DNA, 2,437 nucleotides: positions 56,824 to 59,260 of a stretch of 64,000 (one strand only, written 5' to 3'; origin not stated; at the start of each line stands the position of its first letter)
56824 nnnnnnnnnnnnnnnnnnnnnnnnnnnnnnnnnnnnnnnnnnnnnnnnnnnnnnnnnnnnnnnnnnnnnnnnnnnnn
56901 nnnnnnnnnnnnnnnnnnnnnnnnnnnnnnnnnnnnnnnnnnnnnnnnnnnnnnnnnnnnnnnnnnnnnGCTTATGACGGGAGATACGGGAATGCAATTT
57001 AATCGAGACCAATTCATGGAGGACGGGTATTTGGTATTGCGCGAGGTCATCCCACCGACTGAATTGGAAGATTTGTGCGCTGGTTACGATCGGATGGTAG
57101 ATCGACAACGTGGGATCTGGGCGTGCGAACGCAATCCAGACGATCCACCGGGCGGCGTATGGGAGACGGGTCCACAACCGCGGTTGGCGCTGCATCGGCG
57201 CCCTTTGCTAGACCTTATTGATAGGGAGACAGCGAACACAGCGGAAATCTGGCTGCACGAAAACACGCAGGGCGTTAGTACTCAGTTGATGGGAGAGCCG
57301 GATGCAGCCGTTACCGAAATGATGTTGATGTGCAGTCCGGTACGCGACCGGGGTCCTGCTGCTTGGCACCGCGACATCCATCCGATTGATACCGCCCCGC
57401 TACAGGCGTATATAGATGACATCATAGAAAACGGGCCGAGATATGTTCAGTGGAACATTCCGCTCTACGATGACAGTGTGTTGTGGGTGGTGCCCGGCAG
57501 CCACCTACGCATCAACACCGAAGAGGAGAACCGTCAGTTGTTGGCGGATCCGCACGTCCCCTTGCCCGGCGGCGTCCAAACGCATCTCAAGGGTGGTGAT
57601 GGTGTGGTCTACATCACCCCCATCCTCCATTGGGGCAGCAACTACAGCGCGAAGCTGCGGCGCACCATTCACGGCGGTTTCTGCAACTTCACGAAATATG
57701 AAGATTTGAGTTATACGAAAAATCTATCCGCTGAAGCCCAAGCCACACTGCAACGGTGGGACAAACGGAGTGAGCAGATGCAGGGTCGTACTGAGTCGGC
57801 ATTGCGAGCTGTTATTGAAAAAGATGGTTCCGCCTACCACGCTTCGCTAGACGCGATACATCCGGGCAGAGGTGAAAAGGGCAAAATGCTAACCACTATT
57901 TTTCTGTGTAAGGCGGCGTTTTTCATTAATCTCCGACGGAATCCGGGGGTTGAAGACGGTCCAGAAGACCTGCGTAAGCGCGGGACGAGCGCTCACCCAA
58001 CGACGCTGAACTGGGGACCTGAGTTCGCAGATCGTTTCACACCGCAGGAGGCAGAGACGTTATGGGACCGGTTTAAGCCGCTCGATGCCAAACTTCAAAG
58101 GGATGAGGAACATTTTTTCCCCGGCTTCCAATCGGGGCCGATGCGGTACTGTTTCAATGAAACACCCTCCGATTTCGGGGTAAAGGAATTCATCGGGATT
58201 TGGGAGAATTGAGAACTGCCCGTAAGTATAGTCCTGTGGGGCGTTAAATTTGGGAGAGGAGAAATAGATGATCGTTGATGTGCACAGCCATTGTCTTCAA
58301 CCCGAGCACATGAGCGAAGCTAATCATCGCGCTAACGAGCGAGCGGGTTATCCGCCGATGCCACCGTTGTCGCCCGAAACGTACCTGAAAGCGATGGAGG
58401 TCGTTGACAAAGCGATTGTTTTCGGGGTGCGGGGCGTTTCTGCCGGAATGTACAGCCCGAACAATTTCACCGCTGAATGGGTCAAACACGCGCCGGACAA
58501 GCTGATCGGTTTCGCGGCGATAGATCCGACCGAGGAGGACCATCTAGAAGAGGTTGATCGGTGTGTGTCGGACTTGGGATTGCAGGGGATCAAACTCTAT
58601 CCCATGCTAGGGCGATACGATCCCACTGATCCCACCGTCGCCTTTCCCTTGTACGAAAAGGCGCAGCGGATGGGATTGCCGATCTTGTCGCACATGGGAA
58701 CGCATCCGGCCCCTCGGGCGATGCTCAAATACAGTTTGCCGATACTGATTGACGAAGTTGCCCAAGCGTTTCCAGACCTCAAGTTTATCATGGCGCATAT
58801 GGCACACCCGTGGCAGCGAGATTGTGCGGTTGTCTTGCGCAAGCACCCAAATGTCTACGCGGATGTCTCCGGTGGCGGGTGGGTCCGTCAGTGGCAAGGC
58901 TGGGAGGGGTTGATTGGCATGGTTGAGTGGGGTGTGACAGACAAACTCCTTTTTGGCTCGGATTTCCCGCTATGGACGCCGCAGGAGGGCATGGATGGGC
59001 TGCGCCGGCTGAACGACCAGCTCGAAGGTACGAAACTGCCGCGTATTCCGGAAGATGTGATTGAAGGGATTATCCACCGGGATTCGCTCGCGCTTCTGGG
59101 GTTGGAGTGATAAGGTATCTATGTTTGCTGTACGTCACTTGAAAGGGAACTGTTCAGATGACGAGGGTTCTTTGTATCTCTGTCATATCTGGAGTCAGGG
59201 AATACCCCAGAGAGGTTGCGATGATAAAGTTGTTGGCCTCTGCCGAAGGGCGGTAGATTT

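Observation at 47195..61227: Dense oxidative 'island' bounded by a PAS histidine kinase and a sigma54 response regulator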

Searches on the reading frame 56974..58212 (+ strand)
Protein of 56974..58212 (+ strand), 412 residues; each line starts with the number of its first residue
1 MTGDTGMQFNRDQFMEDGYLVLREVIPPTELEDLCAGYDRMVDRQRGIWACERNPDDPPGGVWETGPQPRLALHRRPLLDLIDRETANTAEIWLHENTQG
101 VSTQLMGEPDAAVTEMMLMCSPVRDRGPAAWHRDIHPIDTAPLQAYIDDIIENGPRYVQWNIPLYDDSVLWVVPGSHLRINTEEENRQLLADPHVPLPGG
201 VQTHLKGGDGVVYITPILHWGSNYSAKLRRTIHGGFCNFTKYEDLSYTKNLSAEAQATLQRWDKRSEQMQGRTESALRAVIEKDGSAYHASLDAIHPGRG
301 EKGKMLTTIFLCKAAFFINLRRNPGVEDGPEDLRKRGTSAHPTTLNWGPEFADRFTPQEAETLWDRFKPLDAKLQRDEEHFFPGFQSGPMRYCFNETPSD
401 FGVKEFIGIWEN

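Call 8: search_protein_families(library=pfam, proteins=[window:56974-58212:+], max_evalue=0.01)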
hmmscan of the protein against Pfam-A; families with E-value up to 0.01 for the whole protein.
window:56974-58212:+ (412 aa): 1 family
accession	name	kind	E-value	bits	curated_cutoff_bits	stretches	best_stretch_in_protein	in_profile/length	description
PF05721.19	PhyH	-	4e-09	37.5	22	1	14-187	1-160/213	Phytanoyl-CoA dioxygenase (PhyH)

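Call 27: search_protein_families(library=ncbifam, proteins=[window:56974-58212:+], max_evalue=0.001)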
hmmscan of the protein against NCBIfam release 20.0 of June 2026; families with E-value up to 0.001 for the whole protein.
window:56974-58212:+ (412 aa): 0 families

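Call 33: search_solved_structures(query=window:56974-58212:+, max_evalue=0.01)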
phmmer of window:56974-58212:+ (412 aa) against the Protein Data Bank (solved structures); distinct sequences matched with E-value up to 0.01: 0.

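Call 58: find_homologous_proteins(query=window:56974-58212:+, max_evalue=0.00001)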
Query window:56974-58212:+ (412 aa): 1194 proteins with E <= 0.00001 among 5340 candidates; the best 120 are listed.
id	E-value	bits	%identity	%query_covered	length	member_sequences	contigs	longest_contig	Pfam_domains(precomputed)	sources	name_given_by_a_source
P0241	1.7e-253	859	88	99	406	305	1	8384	PF05721.20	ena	-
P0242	5.6e-250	848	87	99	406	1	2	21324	PF05721.20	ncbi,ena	-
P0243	1.1e-230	784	81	98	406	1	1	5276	PF05721.20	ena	-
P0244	1.1e-218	745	77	98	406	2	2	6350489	PF05721.20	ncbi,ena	-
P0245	6.3e-215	732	75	98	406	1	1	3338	PF05721.20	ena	-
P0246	1.5e-199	682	70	98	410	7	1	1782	PF05721.20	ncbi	-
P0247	3.2e-198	677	70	98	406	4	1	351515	PF05721.20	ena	-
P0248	6.3e-198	676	68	98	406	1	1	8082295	PF05721.20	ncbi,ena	-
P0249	5.7e-197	673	69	99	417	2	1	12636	PF05721.20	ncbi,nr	ncbi:MAG: hypothetical protein EXS64_15510 [Candidatus Latescibacteria bacterium]|nr:hypothetical pr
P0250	2.5e-196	671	70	98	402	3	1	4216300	PF05721.20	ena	-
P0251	4.2e-195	667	69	99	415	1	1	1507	PF05721.20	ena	-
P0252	8.8e-194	663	68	98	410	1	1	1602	PF05721.20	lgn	-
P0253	1.1e-192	659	68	98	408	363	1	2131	PF05721.20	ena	-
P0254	2.3e-191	655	67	98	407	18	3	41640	PF05721.20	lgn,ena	-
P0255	6.1e-191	653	66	98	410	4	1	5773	PF05721.20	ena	-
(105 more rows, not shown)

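Call 59: find_encoding_contigs(protein=P0248, flank=8000, max_places=1)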
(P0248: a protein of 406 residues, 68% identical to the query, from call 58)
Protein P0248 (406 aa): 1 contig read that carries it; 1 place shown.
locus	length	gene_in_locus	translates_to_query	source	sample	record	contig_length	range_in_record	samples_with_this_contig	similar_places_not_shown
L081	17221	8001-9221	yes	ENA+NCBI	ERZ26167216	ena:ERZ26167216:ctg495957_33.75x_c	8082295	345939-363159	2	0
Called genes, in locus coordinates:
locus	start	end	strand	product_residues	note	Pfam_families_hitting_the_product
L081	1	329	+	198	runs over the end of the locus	-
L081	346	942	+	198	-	-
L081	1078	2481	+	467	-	PF00753:Lactamase_B, PF00581:Rhodanese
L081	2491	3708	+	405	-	PF13679:Methyltransf_32, PF13847:Methyltransf_31, PF13649:Methyltransf_25 (weak)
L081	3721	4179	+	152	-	PF00731:AIRC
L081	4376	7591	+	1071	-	PF00930:DPPIV_N (faint), PF26549:Tricorn_N, PF07676:PD40, PF26550:Tricorn_2nd (weak), PF07676:PD40 (weak), PF26550:Tricorn_2nd, PF14684:Tricorn_C1, PF03572:Peptidase_S41, +1 more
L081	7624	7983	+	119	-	PF12680:SnoaL_2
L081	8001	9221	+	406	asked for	PF05721:PhyH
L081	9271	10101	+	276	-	PF22435:MRM3-like_sub_bind (weak), PF22655:SpoU_sub_bind_like, PF00588:SpoU_methylase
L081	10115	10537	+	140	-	-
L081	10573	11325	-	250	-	PF06439:3keto-disac_hyd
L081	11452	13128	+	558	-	PF02129:Peptidase_S15, PF08530:PepX_C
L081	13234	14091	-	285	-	PF13709:DUF4159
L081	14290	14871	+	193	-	PF00578:AhpC-TSA, PF08534:Redoxin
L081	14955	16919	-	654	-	PF00923:TAL_FSA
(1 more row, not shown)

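Call 60: find_encoding_contigs(protein=P0249, flank=8000, max_places=1)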
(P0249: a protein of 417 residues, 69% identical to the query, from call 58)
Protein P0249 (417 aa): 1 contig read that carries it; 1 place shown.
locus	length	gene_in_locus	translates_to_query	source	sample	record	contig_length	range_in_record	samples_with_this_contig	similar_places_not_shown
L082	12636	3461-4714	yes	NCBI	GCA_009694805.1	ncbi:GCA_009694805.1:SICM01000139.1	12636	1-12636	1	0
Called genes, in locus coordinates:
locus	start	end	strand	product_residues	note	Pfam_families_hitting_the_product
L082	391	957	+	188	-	PF07209:DUF1415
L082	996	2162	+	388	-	PF02661:Fic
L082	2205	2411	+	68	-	-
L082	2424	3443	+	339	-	-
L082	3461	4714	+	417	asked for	PF05721:PhyH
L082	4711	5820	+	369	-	PF00144:Beta-lactamase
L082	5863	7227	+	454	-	PF00884:Sulfatase, PF02995:DUF229 (weak), PF16347:SGSH_C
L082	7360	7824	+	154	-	PF00583:Acetyltransf_1, PF13508:Acetyltransf_7, PF13673:Acetyltransf_10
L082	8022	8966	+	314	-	-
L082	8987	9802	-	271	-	PF01041:DegT_DnrJ_EryC1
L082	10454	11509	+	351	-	PF01073:3Beta_HSD, PF01370:Epimerase, PF02719:Polysacc_synt_2 (weak), PF04321:RmlD_sub_bind (weak), PF05368:NmrA, PF07993:NAD_binding_4, PF13460:NAD_binding_10, PF16363:GDP_Man_Dehyd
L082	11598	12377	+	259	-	PF05721:PhyH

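Call 80: predict_structure(alignment_id=A4)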
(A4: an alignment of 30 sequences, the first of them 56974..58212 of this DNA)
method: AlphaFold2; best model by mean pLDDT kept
length: 412 residues; sequences in the alignment: 30
mean_pLDDT: 73.2   pTM: 0.80
mean pLDDT of the five models: 73.2, 63.0, 60.6, 57.7, 55.7
residues with pLDDT >= 90: 108; 70-90: 159; 50-70: 63; < 50: 82
segments of 3 or more residues with pLDDT < 50: 1-5, 125-141, 167-179, 193-197, 199-228, 383-389
pLDDT, mean of each block of 10 residues (from residue 1): 58 75 79 89 87 75 65 86 92 90 88 81 46 36 67 79 56 42 57 48 31 32 42 81 84 93 93 98 97 91 87 91 78 76 84 96 93 70 46 55 89 72
secondary structure, 60 per line:
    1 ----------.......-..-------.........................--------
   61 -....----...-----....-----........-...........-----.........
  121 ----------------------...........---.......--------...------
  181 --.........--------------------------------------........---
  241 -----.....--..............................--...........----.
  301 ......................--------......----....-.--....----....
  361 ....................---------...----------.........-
elements in order: H11-17 H28-52 H62-65 E70-72 H78-81 H87-94 H96-106 E112-120 H143-153 E157-163 E172-174 H183-191 E230-237 H246-250 H253-282 H285-295 H300-322 H331-336 H349-352 H357-374 E375-380 E390-392 H403-411

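Call 83: fold_search(model_id=the predicted structure, library=pdb)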
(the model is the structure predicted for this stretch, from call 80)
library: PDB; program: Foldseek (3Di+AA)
matches with E <= 10: 204; with E <= 0.001: 0
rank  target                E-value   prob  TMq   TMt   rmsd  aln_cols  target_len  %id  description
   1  4xbz_A                3.8e-03  0.99  0.31  0.39  12.5       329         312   17  Crystal Structure of EvdO1 from Micromonospora carbonacea var. aurantiaca (released 2015-08-05)
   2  4xbz_D                7.7e-03  1.00  0.32  0.44   9.3       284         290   19  Crystal Structure of EvdO1 from Micromonospora carbonacea var. aurantiaca (released 2015-08-05)
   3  4xbz_G                8.5e-03  0.99  0.31  0.42   9.5       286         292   18  Crystal Structure of EvdO1 from Micromonospora carbonacea var. aurantiaca (released 2015-08-05)
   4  4xbz_H                1.2e-02  0.98  0.31  0.40  12.0       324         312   18  Crystal Structure of EvdO1 from Micromonospora carbonacea var. aurantiaca (released 2015-08-05)
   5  4xbz_E                2.5e-02  0.98  0.30  0.41   9.6       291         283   18  Crystal Structure of EvdO1 from Micromonospora carbonacea var. aurantiaca (released 2015-08-05)
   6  2vcb                  3.4e-01  0.10  0.09  0.05  17.8       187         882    6  Family 89 Glycoside Hydrolase from Clostridium perfringens in complex with PUGNAc (released 2008-03-18)
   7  2b5u_A                4.0e-01  0.03  0.09  0.08  28.4       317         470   14  Crystal Structure Of Colicin E3 V206C Mutant In Complex With Its Immunity Protein (released 2006-11-07)
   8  4a4a_A                4.6e-01  0.09  0.09  0.05  17.6       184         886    6  CpGH89 (E483Q, E601Q), from Clostridium perfringens, in complex with its substrate GlcNAc-alpha-1,4-galactose (released 2012-04-04)
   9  6zbn_D                5.1e-01  0.23  0.22  0.38  10.0       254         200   10  HIF Prolyl Hydroxylase 2 (PHD2/EGLN1) in complex with tert-butyl 6-(5-hydroxy-4-(1H-1,2,3-triazol-1-yl)-1H-pyrazol-1-y (released 2021-04-07)
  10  2vca                  6.0e-01  0.08  0.09  0.05  17.4       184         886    8  Family 89 glycoside hydrolase from Clostridium perfringens in complex with beta-N-acetyl-D-glucosamine (released 2008-03-18)
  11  7mfk                  6.6e-01  0.08  0.09  0.05  17.6       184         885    6  Structure of the Clostridium perfringens GH89 in complex with alpha-HNJNAc (released 2021-07-28)
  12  8rut_A                7.0e-01  0.23  0.21  0.36  10.7       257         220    8  HIF prolyl-hydroxylase-2 (PHD2) T387V variant bound to Fe(III), 2-oxoglutarate (2OG) and Hypoxia-inducible Factor-2alp (released 2025-02-12)
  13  2vc9                  7.0e-01  0.08  0.09  0.05  17.5       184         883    8  Family 89 Glycoside Hydrolase from Clostridium perfringens in complex with 2-acetamido-1,2-dideoxynojirmycin (released 2008-03-18)
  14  4ddq_E                7.7e-01  0.03  0.08  0.08  29.0       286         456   12  Structural plasticity of the Bacillus subtilis GyrA homodimer (released 2013-02-13)
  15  6zbo_D                9.4e-01  0.15  0.21  0.35  10.2       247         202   10  HIF Prolyl Hydroxylase 2 (PHD2/EGLN1) in Complex with 1-(6-morpholinopyrimidin-4-yl)-4-(1H-1,2,3-triazol-1-yl)-1H-pyra (released 2021-04-07)
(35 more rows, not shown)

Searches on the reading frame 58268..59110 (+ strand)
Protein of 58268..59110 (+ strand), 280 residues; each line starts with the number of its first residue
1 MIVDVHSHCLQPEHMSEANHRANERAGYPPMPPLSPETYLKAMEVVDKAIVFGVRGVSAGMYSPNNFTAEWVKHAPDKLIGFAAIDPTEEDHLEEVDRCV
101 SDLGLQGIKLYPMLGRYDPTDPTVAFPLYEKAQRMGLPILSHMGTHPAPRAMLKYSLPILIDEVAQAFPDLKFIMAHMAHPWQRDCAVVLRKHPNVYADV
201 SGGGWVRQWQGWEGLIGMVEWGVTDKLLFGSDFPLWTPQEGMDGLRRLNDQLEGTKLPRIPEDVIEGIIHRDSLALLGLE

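Call 8: search_protein_families(library=pfam, proteins=[window:58268-59110:+], max_evalue=0.01)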
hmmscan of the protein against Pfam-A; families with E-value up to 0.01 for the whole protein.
window:58268-59110:+ (280 aa): 1 family
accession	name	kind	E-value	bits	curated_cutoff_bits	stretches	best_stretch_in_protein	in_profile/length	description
PF04909.20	Amidohydro_2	-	6.6e-39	134.8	26.4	1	3-270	1-280/289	Amidohydrolase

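Call 27: search_protein_families(library=ncbifam, proteins=[window:58268-59110:+], max_evalue=0.001)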
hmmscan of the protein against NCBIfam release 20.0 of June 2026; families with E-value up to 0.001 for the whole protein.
window:58268-59110:+ (280 aa): 0 families

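Call 32: search_solved_structures(query=window:58268-59110:+, max_evalue=0.001)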
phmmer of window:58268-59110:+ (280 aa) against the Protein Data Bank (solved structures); distinct sequences matched with E-value up to 0.001: 8.
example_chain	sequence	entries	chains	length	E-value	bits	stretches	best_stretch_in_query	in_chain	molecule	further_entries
3irs_A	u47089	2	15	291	4.5e-12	49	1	20-240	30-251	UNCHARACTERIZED PROTEIN BB4693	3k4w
4igm_A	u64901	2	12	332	1.9e-05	27.2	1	65-166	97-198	2-amino-3-carboxymuconate-6-semialdehyde decarboxylase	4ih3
4ign_A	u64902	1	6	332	1.9e-05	27.2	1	65-166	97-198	2-amino-3-carboxymuconate-6-semialdehyde decarboxylase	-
4ofc_A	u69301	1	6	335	2e-05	27.2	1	65-166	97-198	2-amino-3-carboxymuconate-6-semialdehyde decarboxylase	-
2wm1_A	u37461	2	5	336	2e-05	27.2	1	65-166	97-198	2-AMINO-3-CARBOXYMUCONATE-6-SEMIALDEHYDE DECARBOXYLASE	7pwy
6dxq_A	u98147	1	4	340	4.2e-05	26.1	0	64-177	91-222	4-oxalomesaconate hydratase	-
6dwv_B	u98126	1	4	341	4.2e-05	26.1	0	64-177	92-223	4-oxalomesaconate hydratase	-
6dxs_A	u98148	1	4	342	4.4e-05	26.1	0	64-177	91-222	4-oxalomesaconate hydratase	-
